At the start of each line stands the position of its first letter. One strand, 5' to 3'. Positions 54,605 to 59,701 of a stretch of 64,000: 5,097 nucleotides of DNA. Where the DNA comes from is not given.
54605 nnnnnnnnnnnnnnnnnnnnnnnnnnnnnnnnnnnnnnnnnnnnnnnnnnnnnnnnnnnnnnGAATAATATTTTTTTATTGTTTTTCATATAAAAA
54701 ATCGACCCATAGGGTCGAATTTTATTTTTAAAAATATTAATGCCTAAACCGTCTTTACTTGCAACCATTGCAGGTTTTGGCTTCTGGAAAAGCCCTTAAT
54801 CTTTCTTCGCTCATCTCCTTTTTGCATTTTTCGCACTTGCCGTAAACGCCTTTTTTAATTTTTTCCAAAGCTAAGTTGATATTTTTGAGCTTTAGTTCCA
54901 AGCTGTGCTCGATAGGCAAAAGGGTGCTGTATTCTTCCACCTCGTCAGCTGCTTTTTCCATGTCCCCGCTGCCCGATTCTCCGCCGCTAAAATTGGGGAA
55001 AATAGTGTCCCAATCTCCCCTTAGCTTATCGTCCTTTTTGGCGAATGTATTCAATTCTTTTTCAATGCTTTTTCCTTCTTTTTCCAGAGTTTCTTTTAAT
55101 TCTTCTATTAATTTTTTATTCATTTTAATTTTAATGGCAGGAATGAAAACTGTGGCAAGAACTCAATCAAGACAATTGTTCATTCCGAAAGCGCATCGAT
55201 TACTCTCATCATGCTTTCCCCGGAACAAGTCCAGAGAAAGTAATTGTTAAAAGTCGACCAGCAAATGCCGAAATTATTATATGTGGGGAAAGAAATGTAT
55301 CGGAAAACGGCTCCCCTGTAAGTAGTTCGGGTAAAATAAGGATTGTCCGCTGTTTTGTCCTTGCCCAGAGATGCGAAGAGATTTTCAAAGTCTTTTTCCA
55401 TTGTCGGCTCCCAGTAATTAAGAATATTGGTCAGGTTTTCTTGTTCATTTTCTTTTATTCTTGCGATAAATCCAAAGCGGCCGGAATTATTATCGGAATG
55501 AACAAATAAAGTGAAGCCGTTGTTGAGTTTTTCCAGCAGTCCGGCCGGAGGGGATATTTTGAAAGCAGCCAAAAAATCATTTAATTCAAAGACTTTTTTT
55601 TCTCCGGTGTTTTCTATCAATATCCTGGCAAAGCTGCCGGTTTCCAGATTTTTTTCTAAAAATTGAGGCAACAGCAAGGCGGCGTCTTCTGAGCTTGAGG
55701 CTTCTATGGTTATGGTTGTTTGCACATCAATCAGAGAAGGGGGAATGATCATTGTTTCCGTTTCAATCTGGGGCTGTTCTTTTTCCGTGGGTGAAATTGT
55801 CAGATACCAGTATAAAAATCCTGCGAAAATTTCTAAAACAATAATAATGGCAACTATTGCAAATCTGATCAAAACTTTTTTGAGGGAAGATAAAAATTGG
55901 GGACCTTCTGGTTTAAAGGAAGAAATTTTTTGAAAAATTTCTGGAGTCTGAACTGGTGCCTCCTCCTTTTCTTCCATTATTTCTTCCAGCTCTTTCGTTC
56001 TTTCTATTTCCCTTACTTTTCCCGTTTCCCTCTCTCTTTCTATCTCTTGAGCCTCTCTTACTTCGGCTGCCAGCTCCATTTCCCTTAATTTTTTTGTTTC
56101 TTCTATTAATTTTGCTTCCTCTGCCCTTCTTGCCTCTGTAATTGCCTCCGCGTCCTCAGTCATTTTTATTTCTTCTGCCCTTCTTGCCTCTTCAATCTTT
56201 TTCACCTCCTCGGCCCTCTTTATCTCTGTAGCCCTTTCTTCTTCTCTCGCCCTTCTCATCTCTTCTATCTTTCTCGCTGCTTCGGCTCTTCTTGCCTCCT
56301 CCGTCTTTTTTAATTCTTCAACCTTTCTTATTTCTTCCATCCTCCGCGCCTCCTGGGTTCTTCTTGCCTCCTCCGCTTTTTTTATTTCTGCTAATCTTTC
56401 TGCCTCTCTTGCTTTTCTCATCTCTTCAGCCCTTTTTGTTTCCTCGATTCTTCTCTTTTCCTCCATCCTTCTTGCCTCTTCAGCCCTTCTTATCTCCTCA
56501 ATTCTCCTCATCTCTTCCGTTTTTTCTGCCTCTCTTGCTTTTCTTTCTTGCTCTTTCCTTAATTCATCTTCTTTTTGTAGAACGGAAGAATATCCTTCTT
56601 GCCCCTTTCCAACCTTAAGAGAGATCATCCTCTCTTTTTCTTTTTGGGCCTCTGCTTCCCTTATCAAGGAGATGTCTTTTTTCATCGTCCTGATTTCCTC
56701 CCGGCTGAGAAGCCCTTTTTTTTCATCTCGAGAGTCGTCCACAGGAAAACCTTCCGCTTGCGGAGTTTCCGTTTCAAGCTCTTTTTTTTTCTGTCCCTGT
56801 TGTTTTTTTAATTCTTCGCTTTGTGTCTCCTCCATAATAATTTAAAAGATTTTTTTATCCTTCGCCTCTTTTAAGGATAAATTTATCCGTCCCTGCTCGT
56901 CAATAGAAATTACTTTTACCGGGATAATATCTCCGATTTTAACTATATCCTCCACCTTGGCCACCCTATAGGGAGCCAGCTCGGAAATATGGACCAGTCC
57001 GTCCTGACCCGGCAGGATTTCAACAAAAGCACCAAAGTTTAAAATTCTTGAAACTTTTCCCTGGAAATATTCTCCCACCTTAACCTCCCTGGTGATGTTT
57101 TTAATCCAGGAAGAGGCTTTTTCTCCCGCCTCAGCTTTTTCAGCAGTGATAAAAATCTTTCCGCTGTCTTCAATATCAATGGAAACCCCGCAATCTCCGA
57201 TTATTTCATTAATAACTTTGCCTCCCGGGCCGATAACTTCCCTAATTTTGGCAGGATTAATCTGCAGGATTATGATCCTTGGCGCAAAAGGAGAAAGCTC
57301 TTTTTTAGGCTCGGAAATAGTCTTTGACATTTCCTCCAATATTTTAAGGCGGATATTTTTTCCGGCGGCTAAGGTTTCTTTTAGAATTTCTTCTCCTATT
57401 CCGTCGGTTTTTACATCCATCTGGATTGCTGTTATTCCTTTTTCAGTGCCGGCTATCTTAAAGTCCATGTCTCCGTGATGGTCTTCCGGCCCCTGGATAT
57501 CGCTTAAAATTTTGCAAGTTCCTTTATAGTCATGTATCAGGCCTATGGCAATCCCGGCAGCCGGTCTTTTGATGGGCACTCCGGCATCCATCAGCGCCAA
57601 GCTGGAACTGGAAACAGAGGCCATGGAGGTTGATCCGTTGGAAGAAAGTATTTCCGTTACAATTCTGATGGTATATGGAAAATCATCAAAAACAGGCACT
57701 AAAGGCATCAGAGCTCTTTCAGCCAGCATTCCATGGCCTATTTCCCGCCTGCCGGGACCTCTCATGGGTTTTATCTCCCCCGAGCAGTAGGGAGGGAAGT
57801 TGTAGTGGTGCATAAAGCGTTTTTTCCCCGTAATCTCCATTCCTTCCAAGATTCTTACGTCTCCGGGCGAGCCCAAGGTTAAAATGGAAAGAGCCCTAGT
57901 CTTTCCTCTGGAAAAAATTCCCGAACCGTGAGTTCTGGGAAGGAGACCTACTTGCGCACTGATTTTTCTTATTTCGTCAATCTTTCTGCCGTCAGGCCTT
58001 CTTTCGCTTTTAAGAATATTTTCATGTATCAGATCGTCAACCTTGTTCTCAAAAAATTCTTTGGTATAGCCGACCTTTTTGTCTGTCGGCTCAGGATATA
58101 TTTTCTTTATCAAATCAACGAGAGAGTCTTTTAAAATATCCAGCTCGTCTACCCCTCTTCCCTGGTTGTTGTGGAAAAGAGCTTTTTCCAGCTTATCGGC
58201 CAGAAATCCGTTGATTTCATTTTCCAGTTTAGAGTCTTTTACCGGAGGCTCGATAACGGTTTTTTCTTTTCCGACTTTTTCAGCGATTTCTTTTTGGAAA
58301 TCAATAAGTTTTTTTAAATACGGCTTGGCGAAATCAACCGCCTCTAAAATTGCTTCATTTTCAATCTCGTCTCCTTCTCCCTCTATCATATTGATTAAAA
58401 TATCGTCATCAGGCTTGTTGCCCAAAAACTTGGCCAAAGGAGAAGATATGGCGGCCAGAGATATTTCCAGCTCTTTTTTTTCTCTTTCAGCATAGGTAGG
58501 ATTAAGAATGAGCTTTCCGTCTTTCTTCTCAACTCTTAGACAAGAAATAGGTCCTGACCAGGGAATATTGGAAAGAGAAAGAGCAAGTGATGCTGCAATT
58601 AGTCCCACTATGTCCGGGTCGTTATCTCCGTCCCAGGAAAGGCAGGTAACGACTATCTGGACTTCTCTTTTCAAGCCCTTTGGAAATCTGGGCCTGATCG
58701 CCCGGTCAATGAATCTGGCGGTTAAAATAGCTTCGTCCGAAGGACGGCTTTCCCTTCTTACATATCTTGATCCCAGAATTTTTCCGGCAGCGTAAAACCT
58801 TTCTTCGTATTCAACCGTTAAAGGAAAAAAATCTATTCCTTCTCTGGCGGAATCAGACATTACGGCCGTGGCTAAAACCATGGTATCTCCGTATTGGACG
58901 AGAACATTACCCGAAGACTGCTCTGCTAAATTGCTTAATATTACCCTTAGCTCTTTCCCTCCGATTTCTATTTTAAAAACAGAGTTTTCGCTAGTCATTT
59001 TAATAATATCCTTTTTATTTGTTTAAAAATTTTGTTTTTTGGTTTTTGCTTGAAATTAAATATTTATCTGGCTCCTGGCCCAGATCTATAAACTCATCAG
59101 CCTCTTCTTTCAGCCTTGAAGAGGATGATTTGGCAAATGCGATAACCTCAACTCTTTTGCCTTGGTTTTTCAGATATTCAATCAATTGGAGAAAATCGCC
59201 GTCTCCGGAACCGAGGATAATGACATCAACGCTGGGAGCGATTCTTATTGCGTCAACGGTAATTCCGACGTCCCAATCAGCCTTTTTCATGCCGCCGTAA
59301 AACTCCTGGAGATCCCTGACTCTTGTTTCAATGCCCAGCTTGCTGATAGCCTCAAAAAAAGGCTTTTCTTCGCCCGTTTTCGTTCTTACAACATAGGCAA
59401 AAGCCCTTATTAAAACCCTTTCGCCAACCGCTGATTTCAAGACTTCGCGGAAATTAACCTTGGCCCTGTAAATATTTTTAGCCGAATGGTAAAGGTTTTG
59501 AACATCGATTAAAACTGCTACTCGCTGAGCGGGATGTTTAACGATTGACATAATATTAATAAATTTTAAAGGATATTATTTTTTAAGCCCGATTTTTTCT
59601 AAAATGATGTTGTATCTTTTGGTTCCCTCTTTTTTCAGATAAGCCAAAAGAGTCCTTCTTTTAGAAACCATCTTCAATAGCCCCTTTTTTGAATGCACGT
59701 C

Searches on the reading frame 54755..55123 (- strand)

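Call 59: search_protein_families(library=pfam, proteins=[window:54755-55123:-], max_evalue=0.001)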
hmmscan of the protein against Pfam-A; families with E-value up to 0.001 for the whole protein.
window:54755-55123:- (122 aa): 1 family
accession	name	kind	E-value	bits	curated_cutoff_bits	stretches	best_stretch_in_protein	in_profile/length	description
PF01258.23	zf-dskA_traR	-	4.8e-06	26.9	24.9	1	93-121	2-30/36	Prokaryotic dksA/traR C4-type zinc finger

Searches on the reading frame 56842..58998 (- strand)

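Call 59: search_protein_families(library=pfam, proteins=[window:56842-58998:-], max_evalue=0.001)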
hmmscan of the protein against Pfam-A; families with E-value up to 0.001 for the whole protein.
window:56842-58998:- (718 aa): 4 families
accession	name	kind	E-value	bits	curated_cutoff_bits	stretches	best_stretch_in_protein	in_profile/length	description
PF01138.27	RNase_PH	-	7e-54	182.2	25.5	2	18-146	6-130/130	3' exoribonuclease family, domain 1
PF00575.29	S1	-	3.3e-18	66.3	22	1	639-710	2-74/74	S1 RNA binding domain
PF03725.20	RNase_PH_C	-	4.8e-12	46.1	20.8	2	149-225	1-65/67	3' exoribonuclease family, domain 2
PF00013.35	KH_1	-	3.9e-07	30.2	21.5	1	577-632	3-64/66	KH domain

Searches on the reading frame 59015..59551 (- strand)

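Call 59: search_protein_families(library=pfam, proteins=[window:59015-59551:-], max_evalue=0.001)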
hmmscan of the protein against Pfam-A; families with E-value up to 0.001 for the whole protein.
window:59015-59551:- (178 aa): 1 family
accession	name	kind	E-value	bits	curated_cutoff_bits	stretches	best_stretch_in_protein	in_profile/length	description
PF01936.24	NYN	-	4.2e-35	121.8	24.2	1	10-157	1-144/145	NYN domain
